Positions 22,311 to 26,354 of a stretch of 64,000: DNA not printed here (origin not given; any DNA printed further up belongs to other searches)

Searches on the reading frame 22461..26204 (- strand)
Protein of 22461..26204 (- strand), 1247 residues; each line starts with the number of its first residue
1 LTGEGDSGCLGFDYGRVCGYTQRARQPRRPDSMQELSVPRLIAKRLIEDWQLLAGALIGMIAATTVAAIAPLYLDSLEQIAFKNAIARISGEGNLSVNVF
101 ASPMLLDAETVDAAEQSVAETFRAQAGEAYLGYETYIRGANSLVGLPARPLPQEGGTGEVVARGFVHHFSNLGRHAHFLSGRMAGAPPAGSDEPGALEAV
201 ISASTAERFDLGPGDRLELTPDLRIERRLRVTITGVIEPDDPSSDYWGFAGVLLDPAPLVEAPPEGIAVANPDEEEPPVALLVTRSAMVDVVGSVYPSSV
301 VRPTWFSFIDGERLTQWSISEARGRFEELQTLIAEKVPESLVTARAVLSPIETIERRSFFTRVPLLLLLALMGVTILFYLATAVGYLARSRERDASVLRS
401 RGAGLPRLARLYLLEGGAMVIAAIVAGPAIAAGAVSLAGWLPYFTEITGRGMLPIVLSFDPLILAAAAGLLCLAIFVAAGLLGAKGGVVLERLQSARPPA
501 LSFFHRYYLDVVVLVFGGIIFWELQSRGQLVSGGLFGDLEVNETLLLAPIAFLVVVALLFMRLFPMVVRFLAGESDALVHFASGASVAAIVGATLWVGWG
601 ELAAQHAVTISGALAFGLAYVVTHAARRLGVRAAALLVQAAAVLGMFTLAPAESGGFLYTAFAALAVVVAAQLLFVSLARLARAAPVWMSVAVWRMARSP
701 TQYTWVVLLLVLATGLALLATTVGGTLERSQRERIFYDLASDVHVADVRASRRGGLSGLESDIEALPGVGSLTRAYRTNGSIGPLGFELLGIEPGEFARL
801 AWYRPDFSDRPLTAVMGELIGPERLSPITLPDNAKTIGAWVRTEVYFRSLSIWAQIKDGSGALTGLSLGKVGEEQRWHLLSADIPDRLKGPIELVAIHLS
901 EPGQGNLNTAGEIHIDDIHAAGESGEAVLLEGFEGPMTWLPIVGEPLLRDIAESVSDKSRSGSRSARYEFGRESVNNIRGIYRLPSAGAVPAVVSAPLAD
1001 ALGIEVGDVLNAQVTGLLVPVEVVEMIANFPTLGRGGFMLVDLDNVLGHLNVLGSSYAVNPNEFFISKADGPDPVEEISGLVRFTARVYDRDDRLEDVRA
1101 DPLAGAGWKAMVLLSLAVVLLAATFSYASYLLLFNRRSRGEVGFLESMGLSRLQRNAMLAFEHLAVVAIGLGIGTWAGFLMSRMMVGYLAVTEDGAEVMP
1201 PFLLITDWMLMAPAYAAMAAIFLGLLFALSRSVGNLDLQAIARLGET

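Call 88: search_protein_families(library=pfam, proteins=[window:22461-26204:-], max_evalue=0.00001)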
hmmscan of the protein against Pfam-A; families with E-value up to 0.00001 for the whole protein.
window:22461-26204:- (1247 aa): 1 family
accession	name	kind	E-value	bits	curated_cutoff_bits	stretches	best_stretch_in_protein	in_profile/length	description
PF02687.27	FtsX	-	8.8e-07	29.4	25.5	1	1115-1223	3-111/120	FtsX-like permease C-terminal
